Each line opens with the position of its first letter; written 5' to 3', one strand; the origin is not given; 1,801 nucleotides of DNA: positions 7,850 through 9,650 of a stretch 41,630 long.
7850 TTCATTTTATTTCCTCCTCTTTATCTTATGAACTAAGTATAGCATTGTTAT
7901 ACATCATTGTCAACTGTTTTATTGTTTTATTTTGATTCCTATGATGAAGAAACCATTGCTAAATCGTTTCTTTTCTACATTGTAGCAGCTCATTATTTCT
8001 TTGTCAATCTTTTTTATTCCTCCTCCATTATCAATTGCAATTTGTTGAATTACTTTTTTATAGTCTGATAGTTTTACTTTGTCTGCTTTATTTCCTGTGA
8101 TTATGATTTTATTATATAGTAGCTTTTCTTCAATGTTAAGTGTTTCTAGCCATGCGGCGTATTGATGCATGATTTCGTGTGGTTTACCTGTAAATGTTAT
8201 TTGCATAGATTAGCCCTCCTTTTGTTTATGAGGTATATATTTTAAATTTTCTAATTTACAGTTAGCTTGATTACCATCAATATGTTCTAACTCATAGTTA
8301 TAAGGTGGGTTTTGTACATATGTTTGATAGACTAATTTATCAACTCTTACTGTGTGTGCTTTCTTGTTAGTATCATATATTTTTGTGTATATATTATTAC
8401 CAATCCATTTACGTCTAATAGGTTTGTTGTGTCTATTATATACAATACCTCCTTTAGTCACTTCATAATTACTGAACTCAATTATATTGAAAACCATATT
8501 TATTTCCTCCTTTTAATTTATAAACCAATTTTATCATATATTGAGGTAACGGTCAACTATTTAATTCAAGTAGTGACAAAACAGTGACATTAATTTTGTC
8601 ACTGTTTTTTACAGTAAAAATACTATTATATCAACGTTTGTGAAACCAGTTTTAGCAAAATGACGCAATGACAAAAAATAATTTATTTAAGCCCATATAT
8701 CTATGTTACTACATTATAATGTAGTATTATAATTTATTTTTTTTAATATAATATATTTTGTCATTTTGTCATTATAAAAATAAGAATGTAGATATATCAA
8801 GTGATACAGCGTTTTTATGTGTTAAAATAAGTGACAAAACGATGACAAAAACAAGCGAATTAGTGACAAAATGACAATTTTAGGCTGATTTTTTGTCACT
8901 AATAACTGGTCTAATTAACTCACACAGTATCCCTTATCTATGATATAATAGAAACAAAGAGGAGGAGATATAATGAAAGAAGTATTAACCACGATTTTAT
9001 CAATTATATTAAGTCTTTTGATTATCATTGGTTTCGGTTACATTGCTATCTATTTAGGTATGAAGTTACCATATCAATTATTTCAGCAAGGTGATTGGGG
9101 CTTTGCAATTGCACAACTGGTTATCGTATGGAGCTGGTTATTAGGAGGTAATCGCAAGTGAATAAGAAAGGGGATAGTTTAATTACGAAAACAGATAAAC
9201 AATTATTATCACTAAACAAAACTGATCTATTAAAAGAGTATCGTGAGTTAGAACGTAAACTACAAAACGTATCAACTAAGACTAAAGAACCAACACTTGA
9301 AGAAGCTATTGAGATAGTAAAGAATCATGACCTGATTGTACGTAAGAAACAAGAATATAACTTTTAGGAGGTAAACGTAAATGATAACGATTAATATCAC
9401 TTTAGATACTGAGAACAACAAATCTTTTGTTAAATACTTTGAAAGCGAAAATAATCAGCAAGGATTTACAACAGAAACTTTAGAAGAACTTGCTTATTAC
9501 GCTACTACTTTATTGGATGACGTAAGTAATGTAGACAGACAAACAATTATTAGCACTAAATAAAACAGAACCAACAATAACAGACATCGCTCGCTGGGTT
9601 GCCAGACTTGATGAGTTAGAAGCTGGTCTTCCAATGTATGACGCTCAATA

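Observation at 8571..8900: Iteron cluster, perfect palindrome and AT-rich tract between the divergent early and late promoters: candidate origin of replication or master operator array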

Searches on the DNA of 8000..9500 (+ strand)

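Call 6: search_dna_similar(query=window:8000-9500:+, collection=phages, mode=near, max_rows=30)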
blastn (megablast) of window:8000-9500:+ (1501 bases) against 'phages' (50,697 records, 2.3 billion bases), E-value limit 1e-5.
Records with a match: 19; places in all: 20; records where one place covers at least 80% of the query: 2.
Best place of each record, by identity: 90-95% 2; 80-90% 17.
By first word of the organism name: Enterococcus 19.
By host as written in the record: Enterococcus faecium 9; - 3; Enterococcus_D gallinarum DO36 3; Enterococcus faecium ATCC 35667 2; Enterococcus faecium 80 1; Enterococcus faecium 2111230062 1.
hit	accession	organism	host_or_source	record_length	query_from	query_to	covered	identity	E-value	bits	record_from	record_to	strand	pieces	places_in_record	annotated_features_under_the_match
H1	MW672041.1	Enterococcus phage vb_GEC_Ef_S_9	Enterococcus faecium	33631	1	1372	91%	86.6%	0e+0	1474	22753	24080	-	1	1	hypothetical protein (x3) | kinase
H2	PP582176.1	Enterococcus phage vB_Efm10_KEN22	Enterococcus faecium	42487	1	1372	91%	85.6%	0e+0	1387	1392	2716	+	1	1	HNH endonuclease | hypothetical protein (x5)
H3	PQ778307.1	Enterococcus phage SSBHU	Enterococcus faecium ATCC 35667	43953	1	1193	79%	87.6%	0e+0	1380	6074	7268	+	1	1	HNH endonuclease | hypothetical protein (x3)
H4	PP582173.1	Enterococcus phage vB_Efm3_KEN18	Enterococcus faecium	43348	2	1166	67%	85.8%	0e+0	1057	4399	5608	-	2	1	HNH endonuclease | hypothetical protein (x6)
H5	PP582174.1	Enterococcus phage vB_Efm3_KEN20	Enterococcus faecium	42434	2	1166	67%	85.7%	0e+0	1052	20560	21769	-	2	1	HNH endonuclease | hypothetical protein (x6)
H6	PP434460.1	Enterococcus phage BUCT630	Enterococcus faecium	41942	744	1372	41%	90.1%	4e-153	806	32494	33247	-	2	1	hypothetical protein (x3)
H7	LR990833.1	Enterococcus phage Aramis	-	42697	1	1166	33%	90.1%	5e-88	638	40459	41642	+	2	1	Hypothetical protein (x3)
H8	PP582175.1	Enterococcus phage vB_Efm8_KEN21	Enterococcus faecium 80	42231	1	1166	31%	88.7%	1e-88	576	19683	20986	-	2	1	hypothetical protein (x6)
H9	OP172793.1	Enterococcus phage EF36P1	Enterococcus_D gallinarum DO36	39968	696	1162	31%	86.5%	2e-142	512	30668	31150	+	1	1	hypothetical protein (x2)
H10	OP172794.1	Enterococcus phage EF36P2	Enterococcus_D gallinarum DO36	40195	696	1162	31%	86.5%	2e-142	512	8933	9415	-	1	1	hypothetical protein (x2)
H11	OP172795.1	Enterococcus phage EF36P3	Enterococcus_D gallinarum DO36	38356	696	1162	31%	86.5%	2e-142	512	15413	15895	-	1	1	hypothetical protein (x2)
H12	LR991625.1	Enterococcus phage dArtagnan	-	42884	744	1193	30%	89.5%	9e-160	569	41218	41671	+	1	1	Hypothetical protein (x2)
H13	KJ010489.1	Enterococcus phage IME-EFm1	Enterococcus faecium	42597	905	1372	31%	87.4%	2e-76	527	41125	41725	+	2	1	hypothetical protein (x3)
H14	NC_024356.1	Enterococcus phage IME-EFm1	Enterococcus faecium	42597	905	1372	31%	87.4%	2e-76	527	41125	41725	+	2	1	hypothetical protein (x3)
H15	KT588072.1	Enterococcus phage IME-EFm5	Enterococcus faecium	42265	905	1372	31%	87.2%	2e-71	524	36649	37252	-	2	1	hypothetical protein (x3)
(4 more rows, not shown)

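Call 16: search_dna_similar(query=window:8498-8972:+, collection=phages, mode=distant, max_rows=60)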
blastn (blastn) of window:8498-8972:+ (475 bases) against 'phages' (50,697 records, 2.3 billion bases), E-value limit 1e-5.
Records with a match: 19; places in all: 26; records where one place covers at least 80% of the query: 3.
Best place of each record, by identity: 90-95% 2; 80-90% 15; 60-80% 2.
By first word of the organism name: Enterococcus 19.
By host as written in the record: Enterococcus faecium 9; Enterococcus_D gallinarum DO36 3; - 3; Enterococcus faecium ATCC 35667 2; Enterococcus faecium 2111230062 1; Enterococcus faecium 80 1.
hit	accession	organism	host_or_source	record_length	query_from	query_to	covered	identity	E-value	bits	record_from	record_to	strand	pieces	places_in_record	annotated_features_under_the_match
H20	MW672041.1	Enterococcus phage vb_GEC_Ef_S_9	Enterococcus faecium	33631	2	475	100%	88.7%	5e-172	609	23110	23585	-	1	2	none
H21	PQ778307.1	Enterococcus phage SSBHU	Enterococcus faecium ATCC 35667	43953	1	474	100%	87.5%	5e-165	585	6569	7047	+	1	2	hypothetical protein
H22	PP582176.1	Enterococcus phage vB_Efm10_KEN22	Enterococcus faecium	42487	8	475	99%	87.2%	1e-160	571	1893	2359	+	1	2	hypothetical protein (x2)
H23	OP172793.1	Enterococcus phage EF36P1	Enterococcus_D gallinarum DO36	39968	198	475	59%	89.8%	9e-99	366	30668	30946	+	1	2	none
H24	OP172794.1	Enterococcus phage EF36P2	Enterococcus_D gallinarum DO36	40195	198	475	59%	89.8%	9e-99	366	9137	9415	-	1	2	none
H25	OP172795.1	Enterococcus phage EF36P3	Enterococcus_D gallinarum DO36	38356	198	475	59%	89.8%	9e-99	366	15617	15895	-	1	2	none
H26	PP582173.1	Enterococcus phage vB_Efm3_KEN18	Enterococcus faecium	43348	1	474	68%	76.2%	1e-27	216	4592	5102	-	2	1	hypothetical protein (x3)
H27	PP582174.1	Enterococcus phage vB_Efm3_KEN20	Enterococcus faecium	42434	1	474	68%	76.2%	1e-27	216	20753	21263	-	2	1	hypothetical protein (x3)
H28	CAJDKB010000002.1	Enterococcus phage vB_EhiS_268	Cheese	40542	2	260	55%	83.4%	7e-69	266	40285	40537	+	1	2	none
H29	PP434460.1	Enterococcus phage BUCT630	Enterococcus faecium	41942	231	474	51%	88.0%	5e-83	313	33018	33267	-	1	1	none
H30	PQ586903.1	Enterococcus phage RG1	Enterococcus faecium ATCC 35667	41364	231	474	51%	87.4%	2e-81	307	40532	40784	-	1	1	hypothetical protein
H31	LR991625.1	Enterococcus phage dArtagnan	-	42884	231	474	51%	87.0%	9e-80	303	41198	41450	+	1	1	Hypothetical protein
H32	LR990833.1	Enterococcus phage Aramis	-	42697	6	470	28%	84.0%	4e-14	144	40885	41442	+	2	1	none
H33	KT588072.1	Enterococcus phage IME-EFm5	Enterococcus faecium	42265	407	475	15%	91.3%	2e-18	99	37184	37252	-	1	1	none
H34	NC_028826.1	Enterococcus phage IME-EFm5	Enterococcus faecium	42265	407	475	15%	91.3%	2e-18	99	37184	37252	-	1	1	none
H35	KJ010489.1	Enterococcus phage IME-EFm1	Enterococcus faecium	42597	407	475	15%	87.0%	2e-13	83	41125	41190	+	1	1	none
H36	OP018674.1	Enterococcus phage vB_Efm_LG62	Enterococcus faecium 2111230062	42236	407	475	15%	87.0%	2e-13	83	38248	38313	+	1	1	none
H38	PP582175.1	Enterococcus phage vB_Efm8_KEN21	Enterococcus faecium 80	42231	407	470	13%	89.1%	4e-14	85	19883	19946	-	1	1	hypothetical protein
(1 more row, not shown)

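Call 17: get_annotated_region(hit=H20, flank=1500)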
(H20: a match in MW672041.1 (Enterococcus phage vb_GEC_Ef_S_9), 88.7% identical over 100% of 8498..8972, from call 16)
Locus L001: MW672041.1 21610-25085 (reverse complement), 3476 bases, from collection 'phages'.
description: Enterococcus phage vb_GEC_Ef_S_9, partial genome.
organism: Enterococcus phage vb_GEC_Ef_S_9 (NCBI taxid 2831679)
taxonomy: Viruses; Duplodnaviria; Heunggongvirae; Uroviricota; Caudoviricetes
host: Enterococcus faecium; source: sewage water; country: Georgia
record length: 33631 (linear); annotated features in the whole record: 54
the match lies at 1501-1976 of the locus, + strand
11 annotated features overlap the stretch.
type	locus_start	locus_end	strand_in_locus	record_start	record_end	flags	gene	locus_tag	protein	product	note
CDS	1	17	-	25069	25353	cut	-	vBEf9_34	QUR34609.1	hypothetical protein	similar to hypothetical protein IME_058 [Enterococcus phage IME-EFm1]YP_009042706.1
CDS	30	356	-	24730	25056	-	-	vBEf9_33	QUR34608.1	hypothetical protein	similar to hypothetical protein IME_059 [Enterococcus phage IME-EFm1]YP_009042707.1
CDS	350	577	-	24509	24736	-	-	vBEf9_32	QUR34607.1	hypothetical protein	similar to hypothetical protein phi9184_ORF064 [Enterococcus phage 9184] QOI68883.1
CDS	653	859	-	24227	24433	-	-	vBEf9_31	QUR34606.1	hypothetical protein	similar to hypothetical protein CF83_gp54 [Enterococcus phage IME_EF3]YP_009008917.1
CDS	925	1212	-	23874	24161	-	-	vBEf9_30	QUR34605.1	kinase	similar to gamma-glutamyl kinase [Enterococcus phage vB_EfaS-DELF1]BBQ04332.1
CDS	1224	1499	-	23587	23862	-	-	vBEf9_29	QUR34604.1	hypothetical protein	similar to hypothetical protein FGCSD_0734 [Streptococcus dysgalactiae]BBE39960.1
CDS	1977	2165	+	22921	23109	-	-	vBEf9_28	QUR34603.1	hypothetical protein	similar to hypothetical protein IME_065 [Enterococcus phage IME-EFm1]YP_009042713.1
CDS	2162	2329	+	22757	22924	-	-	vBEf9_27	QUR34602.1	hypothetical protein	similar to hypothetical protein AVU90_gp56 [Enterococcus phage IME-EFm5]YP_009200926.1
CDS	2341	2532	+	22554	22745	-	-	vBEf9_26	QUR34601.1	hypothetical protein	similar to hypothetical protein IME_068 [Enterococcus phage IME-EFm1]YP_009042716.1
CDS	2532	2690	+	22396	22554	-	-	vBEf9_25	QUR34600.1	hypothetical protein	similar to hypothetical protein IME_069 [Enterococcus phage IME-EFm1]YP_009042717.1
CDS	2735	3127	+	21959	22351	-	-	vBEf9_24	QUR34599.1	HNH endonuclease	similar to HNH endonuclease [Enterococcus phage IME-EFm5]YP_009200923.1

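Call 18: get_annotated_region(hit=H21, flank=1500)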
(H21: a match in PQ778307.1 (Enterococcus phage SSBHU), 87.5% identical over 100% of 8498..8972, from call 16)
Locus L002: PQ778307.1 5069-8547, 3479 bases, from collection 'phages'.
description: Enterococcus phage SSBHU, complete genome.
organism: Enterococcus phage SSBHU (NCBI taxid 3388352)
taxonomy: Viruses
host: Enterococcus faecium ATCC 35667; source: moist soil; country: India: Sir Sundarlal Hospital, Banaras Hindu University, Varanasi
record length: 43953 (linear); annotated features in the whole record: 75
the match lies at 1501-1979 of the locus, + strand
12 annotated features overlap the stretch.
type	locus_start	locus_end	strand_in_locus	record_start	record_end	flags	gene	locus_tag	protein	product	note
CDS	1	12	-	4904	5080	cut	-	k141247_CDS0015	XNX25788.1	hypothetical protein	-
CDS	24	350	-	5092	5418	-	-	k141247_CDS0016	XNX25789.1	hypothetical protein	-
CDS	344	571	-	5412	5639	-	-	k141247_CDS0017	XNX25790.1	hypothetical protein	-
CDS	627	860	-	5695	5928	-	-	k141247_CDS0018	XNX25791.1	hypothetical protein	-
CDS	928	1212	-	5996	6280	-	-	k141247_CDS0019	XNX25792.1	hypothetical protein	-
CDS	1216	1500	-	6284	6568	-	-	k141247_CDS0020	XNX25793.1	HNH endonuclease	-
CDS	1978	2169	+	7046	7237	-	-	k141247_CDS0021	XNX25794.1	hypothetical protein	-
CDS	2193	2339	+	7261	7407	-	-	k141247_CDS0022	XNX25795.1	hypothetical protein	-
CDS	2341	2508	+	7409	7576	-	-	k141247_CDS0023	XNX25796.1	hypothetical protein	-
CDS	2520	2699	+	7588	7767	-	-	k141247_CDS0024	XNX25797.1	hypothetical protein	-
CDS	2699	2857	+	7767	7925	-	-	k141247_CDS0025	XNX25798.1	hypothetical protein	-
CDS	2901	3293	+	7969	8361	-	-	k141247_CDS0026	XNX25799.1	HNH endonuclease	-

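Call 19: get_annotated_region(hit=H22, flank=1500)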
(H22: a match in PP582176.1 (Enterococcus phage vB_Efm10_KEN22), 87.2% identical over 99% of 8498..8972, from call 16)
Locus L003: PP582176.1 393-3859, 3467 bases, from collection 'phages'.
description: Enterococcus phage vB_Efm10_KEN22, complete genome.
organism: Enterococcus phage vB_Efm10_KEN22 (NCBI taxid 3135753)
taxonomy: Viruses; Duplodnaviria; Heunggongvirae; Uroviricota; Caudoviricetes
host: Enterococcus faecium; source: sewage; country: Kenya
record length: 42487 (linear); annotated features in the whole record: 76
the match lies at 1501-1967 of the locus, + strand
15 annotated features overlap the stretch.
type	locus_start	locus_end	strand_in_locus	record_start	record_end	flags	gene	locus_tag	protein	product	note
CDS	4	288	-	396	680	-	-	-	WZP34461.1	hypothetical protein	-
CDS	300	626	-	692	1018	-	-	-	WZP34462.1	hypothetical protein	-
CDS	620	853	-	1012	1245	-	-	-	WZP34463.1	hypothetical protein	-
CDS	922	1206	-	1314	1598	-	-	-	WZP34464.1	hypothetical protein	-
CDS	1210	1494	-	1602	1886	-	-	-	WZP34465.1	HNH endonuclease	-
CDS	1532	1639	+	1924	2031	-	-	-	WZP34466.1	hypothetical protein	-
CDS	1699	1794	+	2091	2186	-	-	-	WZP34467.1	hypothetical protein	-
CDS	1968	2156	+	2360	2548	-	-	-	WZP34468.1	hypothetical protein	-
CDS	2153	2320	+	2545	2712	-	-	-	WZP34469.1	hypothetical protein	-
CDS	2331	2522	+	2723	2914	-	-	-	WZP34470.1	hypothetical protein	-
CDS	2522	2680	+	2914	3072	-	-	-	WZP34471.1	hypothetical protein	-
CDS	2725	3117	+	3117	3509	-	-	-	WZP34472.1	HNH endonuclease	-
CDS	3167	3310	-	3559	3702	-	-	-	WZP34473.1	hypothetical protein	-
CDS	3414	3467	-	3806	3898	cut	-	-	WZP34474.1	hypothetical protein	-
CDS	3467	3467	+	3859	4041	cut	-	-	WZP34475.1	hypothetical protein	-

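Call 20: get_annotated_region(hit=H23, flank=1500)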
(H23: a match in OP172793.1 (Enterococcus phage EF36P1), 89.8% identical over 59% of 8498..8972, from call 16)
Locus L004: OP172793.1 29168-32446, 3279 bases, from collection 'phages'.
description: Enterococcus phage EF36P1, complete genome.
organism: Enterococcus phage EF36P1 (NCBI taxid 2968644)
taxonomy: Viruses; Duplodnaviria; Heunggongvirae; Uroviricota; Caudoviricetes
host: Enterococcus_D gallinarum DO36; source: municipal sewage; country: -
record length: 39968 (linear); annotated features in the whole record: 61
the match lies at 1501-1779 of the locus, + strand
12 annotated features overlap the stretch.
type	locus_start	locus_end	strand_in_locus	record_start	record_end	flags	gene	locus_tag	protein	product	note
CDS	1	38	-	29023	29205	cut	-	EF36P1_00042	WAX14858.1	hypothetical protein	-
CDS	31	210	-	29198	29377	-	-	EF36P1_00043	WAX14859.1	hypothetical protein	-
CDS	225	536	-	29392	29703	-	-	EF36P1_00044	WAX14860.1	hypothetical protein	-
CDS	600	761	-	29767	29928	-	-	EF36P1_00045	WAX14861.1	hypothetical protein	-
CDS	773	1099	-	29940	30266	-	-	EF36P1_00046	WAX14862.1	hypothetical protein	-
CDS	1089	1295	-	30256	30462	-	-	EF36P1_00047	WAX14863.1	hypothetical protein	-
CDS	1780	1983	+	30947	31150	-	-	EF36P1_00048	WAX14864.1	hypothetical protein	-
CDS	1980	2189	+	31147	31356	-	-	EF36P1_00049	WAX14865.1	hypothetical protein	-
CDS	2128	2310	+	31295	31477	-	-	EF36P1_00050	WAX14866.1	hypothetical protein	-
CDS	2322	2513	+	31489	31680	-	-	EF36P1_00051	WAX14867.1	hypothetical protein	-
CDS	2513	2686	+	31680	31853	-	-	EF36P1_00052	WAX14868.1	hypothetical protein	-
CDS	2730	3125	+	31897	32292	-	-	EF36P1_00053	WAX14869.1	hypothetical protein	-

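Call 21: get_annotated_region(hit=H26, flank=1500)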
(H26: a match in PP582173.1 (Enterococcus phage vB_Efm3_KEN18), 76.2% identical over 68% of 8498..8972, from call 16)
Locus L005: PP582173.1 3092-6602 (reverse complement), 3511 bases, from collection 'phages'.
description: Enterococcus phage vB_Efm3_KEN18, complete genome.
organism: Enterococcus phage vB_Efm3_KEN18 (NCBI taxid 3135750)
taxonomy: Viruses; Duplodnaviria; Heunggongvirae; Uroviricota; Caudoviricetes
host: Enterococcus faecium; source: sewage; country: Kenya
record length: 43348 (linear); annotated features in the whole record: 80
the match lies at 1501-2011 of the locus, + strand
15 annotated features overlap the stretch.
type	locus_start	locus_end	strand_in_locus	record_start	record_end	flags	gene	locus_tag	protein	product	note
CDS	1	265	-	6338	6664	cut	-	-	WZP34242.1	hypothetical protein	-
CDS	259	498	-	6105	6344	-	-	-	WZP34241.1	hypothetical protein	-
CDS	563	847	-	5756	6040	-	-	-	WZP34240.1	hypothetical protein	-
CDS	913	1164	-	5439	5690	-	-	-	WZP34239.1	hypothetical protein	-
CDS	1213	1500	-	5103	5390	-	-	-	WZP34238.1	HNH endonuclease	-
CDS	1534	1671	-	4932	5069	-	-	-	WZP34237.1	hypothetical protein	-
CDS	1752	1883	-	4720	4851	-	-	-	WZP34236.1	hypothetical protein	-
CDS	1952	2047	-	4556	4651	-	-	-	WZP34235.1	hypothetical protein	-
CDS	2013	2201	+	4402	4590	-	-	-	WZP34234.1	hypothetical protein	-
CDS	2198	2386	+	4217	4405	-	-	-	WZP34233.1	hypothetical protein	-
CDS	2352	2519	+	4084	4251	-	-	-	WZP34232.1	hypothetical protein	-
CDS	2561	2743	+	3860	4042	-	-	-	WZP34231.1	hypothetical protein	-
CDS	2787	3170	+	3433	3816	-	-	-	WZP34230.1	HNH endonuclease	-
CDS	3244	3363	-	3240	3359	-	-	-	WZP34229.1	hypothetical protein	-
CDS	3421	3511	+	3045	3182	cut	-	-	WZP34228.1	hypothetical protein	-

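Call 22: get_annotated_region(hit=H29, flank=1800)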
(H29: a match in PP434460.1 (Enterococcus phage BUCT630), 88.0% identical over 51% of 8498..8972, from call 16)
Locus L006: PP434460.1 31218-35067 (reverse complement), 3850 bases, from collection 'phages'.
description: Enterococcus phage BUCT630, complete genome.
organism: Enterococcus phage BUCT630 (NCBI taxid 3127723)
taxonomy: Viruses; Duplodnaviria; Heunggongvirae; Uroviricota; Caudoviricetes
host: Enterococcus faecium; source: -; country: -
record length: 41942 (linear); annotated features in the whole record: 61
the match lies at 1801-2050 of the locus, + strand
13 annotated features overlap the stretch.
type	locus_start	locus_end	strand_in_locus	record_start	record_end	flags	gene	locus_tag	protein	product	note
CDS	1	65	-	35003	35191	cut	-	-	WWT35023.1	hypothetical protein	-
CDS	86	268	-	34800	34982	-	-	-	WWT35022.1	hypothetical protein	-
CDS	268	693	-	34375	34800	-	-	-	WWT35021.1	hypothetical protein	-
CDS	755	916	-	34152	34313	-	-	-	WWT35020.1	hypothetical protein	-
CDS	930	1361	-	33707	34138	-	-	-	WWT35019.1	hypothetical protein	-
CDS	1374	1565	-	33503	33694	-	-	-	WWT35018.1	hypothetical protein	-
CDS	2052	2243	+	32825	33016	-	-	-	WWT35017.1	hypothetical protein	-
CDS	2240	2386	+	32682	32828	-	-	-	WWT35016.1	hypothetical protein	-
CDS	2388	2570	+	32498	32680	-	-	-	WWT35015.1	hypothetical protein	-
CDS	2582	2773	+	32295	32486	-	-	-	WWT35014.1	hypothetical protein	-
CDS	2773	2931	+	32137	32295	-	-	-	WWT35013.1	hypothetical protein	-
CDS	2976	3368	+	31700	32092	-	-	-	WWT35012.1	HNH endonuclease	-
CDS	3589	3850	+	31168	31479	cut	-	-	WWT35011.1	hypothetical protein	-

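Call 23: get_annotated_region(hit=H31, flank=1800)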
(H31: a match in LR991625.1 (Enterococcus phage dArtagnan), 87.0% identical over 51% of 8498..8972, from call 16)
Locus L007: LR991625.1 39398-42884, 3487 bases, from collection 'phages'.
description: Enterococcus phage dArtagnan genome assembly, complete genome: monopartite.
organism: Enterococcus phage dArtagnan (NCBI taxid 2795667)
taxonomy: Viruses; Duplodnaviria; Heunggongvirae; Uroviricota; Caudoviricetes
host: -; source: -; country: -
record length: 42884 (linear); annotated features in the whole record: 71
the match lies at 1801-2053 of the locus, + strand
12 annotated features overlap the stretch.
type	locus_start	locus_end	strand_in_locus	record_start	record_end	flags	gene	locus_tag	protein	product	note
CDS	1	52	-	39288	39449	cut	-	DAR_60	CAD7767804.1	Hypothetical protein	-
CDS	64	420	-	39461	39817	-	-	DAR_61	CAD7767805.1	Hypothetical protein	-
CDS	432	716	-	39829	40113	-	-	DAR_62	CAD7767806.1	Hypothetical protein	-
CDS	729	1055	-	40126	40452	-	-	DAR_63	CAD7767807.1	Hypothetical protein, DUF1140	-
CDS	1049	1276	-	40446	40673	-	-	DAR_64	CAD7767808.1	Hypothetical protein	-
CDS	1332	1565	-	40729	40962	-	-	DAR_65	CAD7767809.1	Hypothetical protein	-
CDS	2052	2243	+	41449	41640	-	-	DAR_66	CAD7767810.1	Hypothetical protein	-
CDS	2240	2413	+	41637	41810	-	-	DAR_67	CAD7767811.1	Hypothetical protein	-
CDS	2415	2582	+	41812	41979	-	-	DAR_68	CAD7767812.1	Hypothetical protein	-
CDS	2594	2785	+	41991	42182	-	-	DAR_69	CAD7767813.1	Hypothetical protein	-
CDS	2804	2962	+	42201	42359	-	-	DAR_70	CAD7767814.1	Hypothetical protein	-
CDS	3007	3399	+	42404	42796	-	-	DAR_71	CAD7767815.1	HNH endonuclease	-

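Call 24: get_annotated_region(hit=H32, flank=1500)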
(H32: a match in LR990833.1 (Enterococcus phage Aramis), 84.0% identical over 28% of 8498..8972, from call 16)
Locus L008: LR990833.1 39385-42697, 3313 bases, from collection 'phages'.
description: Enterococcus phage Aramis genome assembly, complete genome: monopartite.
organism: Enterococcus phage Aramis (NCBI taxid 2795668)
taxonomy: Viruses; Duplodnaviria; Heunggongvirae; Uroviricota; Caudoviricetes
host: -; source: -; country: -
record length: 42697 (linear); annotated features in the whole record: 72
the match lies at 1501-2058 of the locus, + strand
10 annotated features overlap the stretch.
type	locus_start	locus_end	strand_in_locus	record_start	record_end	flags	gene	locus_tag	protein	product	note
CDS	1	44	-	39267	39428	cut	-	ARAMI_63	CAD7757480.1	Hypothetical protein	-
CDS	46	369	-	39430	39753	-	-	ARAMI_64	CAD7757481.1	Hypothetical protein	-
CDS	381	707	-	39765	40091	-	-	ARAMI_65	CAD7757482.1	Hypothetical protein, DUF1140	-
CDS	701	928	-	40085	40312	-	-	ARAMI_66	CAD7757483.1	Hypothetical protein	-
CDS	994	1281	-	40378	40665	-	-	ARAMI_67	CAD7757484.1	Hypothetical protein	-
CDS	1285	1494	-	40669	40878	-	-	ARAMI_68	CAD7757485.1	Hypothetical protein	-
CDS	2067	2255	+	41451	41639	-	-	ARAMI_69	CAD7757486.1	Hypothetical protein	-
CDS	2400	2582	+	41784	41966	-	-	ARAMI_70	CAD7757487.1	Hypothetical protein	-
CDS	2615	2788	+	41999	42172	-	-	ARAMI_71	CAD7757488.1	Hypothetical protein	-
CDS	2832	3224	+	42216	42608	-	-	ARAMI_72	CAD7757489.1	HNH endonuclease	-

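Call 25: get_annotated_region(hit=H33, flank=2000)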
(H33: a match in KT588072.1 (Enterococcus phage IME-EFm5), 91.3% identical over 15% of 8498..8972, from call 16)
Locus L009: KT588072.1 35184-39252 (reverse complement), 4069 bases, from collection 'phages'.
description: Enterococcus phage IME-EFm5, complete genome.
organism: Enterococcus phage IME-EFm5 (NCBI taxid 1718158)
taxonomy: Viruses; Duplodnaviria; Heunggongvirae; Uroviricota; Caudoviricetes
host: Enterococcus faecium; source: sewage; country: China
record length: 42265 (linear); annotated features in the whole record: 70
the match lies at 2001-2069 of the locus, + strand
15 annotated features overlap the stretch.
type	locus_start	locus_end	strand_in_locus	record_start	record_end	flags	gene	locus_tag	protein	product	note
CDS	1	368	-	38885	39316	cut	-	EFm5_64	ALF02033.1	hypothetical protein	-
CDS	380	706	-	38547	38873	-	-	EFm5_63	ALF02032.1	hypothetical protein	-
CDS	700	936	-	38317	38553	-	-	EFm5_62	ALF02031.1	hypothetical protein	-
CDS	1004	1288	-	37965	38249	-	-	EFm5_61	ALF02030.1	gamma-glutamyl kinase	-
CDS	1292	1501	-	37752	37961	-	-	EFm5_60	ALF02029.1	antibiotic ABC transporter ATP-binding protein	-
CDS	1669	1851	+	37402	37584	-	-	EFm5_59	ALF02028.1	hypothetical protein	-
CDS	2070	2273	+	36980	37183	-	-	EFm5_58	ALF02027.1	hypothetical protein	-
CDS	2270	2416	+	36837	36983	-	-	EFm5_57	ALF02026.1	hypothetical protein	-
CDS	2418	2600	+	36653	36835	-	-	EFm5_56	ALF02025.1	hypothetical protein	-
CDS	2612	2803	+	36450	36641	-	-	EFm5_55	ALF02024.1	hypothetical protein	-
CDS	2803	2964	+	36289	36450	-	-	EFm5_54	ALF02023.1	hypothetical protein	-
CDS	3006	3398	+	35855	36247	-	-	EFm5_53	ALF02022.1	HNH endonuclease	-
CDS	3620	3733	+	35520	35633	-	-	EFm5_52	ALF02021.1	hypothetical protein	-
CDS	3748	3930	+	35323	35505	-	-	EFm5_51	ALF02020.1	hypothetical protein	-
CDS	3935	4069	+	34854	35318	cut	-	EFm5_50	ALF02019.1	terminase small subunit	-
